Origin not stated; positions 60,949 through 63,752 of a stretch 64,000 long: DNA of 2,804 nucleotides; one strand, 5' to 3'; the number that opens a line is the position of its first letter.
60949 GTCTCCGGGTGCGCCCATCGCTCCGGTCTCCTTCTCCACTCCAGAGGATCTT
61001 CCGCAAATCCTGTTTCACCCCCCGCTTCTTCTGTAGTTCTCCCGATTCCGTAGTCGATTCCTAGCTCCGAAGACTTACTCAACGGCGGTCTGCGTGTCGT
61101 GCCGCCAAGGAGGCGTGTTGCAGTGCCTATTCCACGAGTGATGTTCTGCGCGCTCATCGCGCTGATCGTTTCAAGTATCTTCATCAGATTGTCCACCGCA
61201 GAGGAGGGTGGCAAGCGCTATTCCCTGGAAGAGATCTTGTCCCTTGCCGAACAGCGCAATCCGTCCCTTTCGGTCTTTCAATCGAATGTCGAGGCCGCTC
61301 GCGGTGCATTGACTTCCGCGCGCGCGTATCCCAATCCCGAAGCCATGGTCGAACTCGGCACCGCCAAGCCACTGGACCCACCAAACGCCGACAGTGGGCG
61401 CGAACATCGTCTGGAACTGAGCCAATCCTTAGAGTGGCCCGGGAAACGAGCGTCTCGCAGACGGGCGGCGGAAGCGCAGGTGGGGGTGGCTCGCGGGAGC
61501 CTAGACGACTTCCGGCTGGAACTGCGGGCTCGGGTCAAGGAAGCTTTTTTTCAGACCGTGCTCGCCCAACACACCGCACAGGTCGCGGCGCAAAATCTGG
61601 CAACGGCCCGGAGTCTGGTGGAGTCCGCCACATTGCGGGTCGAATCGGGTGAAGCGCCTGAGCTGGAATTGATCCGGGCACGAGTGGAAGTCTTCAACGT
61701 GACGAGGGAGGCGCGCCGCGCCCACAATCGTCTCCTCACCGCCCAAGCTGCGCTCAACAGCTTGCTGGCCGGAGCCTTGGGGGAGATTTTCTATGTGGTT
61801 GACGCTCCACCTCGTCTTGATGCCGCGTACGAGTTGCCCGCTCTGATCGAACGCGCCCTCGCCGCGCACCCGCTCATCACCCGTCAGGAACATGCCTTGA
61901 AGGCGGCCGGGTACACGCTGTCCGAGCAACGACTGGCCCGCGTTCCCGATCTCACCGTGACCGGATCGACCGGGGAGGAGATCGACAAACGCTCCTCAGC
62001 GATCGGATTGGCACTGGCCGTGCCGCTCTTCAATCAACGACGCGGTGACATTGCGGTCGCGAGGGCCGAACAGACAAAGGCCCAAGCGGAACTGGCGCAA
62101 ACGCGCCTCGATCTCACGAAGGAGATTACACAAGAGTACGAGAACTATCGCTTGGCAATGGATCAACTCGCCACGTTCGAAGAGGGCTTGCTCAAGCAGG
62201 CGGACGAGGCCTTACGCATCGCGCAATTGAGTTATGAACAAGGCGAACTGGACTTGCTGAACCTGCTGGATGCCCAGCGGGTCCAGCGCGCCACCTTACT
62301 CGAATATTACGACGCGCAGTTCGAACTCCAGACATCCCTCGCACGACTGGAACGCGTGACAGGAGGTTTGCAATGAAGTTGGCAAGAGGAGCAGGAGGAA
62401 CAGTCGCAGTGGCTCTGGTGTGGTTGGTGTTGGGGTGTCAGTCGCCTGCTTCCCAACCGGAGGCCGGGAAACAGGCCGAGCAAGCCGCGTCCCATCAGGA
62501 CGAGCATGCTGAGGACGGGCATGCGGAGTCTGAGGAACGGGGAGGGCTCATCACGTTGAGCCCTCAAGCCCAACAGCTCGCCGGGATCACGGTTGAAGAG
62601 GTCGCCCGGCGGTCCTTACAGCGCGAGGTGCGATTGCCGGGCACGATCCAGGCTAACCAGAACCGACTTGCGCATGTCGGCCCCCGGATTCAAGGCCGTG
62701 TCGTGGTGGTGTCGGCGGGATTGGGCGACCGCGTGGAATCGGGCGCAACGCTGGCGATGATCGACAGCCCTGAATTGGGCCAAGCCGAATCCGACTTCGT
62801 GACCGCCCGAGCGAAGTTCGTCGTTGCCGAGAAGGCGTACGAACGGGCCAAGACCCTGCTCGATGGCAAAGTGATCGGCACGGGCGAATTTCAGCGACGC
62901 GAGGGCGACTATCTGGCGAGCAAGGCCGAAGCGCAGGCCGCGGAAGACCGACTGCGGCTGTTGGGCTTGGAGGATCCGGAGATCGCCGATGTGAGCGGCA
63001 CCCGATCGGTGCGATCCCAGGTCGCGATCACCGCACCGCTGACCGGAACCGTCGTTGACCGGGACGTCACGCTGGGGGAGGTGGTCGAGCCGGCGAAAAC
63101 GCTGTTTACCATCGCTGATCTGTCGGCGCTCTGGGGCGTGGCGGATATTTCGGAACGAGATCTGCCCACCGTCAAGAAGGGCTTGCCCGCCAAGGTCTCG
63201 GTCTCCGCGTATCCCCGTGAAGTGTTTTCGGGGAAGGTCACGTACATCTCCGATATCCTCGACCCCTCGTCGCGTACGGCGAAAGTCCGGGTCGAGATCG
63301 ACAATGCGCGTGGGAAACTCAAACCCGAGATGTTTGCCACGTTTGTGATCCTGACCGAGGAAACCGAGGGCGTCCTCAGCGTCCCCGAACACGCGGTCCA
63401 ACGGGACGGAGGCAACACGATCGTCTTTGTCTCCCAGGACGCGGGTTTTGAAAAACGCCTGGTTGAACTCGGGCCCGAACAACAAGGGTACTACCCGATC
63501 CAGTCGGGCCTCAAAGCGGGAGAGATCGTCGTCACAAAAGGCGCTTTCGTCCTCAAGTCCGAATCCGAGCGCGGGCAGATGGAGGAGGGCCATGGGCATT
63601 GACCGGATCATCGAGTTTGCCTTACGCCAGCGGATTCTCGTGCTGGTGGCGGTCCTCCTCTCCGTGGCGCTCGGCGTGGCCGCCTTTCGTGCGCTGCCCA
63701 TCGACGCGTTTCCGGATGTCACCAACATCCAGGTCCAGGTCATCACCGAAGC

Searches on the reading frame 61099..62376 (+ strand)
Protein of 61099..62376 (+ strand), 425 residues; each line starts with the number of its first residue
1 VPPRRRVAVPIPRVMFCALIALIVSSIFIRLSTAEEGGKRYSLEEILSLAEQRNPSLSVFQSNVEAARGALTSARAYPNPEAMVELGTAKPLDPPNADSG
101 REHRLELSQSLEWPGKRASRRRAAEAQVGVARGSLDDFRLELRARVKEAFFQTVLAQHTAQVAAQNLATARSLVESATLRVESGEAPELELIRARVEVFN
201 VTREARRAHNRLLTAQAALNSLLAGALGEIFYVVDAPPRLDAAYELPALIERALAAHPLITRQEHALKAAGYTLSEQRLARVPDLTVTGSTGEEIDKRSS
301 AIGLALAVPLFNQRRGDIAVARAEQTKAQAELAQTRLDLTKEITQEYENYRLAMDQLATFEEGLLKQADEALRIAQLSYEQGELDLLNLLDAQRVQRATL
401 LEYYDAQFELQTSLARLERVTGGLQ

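Call 68: search_protein_families(library=pfam, proteins=[window:61099-62376:+], max_evalue=0.0001)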
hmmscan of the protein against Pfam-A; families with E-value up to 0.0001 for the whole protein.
window:61099-62376:+ (425 aa): 1 family
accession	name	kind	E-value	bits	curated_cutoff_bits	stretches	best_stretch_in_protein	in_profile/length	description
PF02321.23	OEP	-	6.2e-49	166.8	22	2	248-422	3-187/187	Outer membrane efflux protein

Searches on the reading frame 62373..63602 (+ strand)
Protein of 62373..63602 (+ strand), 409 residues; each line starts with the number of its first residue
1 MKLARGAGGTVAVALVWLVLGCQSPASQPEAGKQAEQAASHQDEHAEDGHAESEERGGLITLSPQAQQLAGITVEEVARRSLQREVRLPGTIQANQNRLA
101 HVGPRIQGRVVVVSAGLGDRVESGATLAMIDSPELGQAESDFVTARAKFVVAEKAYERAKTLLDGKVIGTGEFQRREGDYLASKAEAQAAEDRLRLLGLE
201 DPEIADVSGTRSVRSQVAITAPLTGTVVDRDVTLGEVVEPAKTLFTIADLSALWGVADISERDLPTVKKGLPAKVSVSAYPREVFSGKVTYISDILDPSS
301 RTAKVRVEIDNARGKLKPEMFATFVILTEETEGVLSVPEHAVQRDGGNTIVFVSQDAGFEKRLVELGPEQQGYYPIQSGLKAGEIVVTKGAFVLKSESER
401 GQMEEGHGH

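Call 68: search_protein_families(library=pfam, proteins=[window:62373-63602:+], max_evalue=0.0001)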
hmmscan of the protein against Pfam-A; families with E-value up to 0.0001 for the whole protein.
window:62373-63602:+ (409 aa): 3 families
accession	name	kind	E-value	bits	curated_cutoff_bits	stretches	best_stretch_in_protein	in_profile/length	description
PF16576.10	HlyD_D23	-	1.4e-63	214.5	30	1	82-322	2-214/214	Barrel-sandwich domain of CusB or HlyD membrane-fusion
PF13437.12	HlyD_3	-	2e-22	80.3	22.2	1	219-318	2-105/106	HlyD family secretion protein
PF00529.27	CusB_dom_1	-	1e-06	29.3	26.5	0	337-388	17-89/89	Cation efflux system protein CusB domain 1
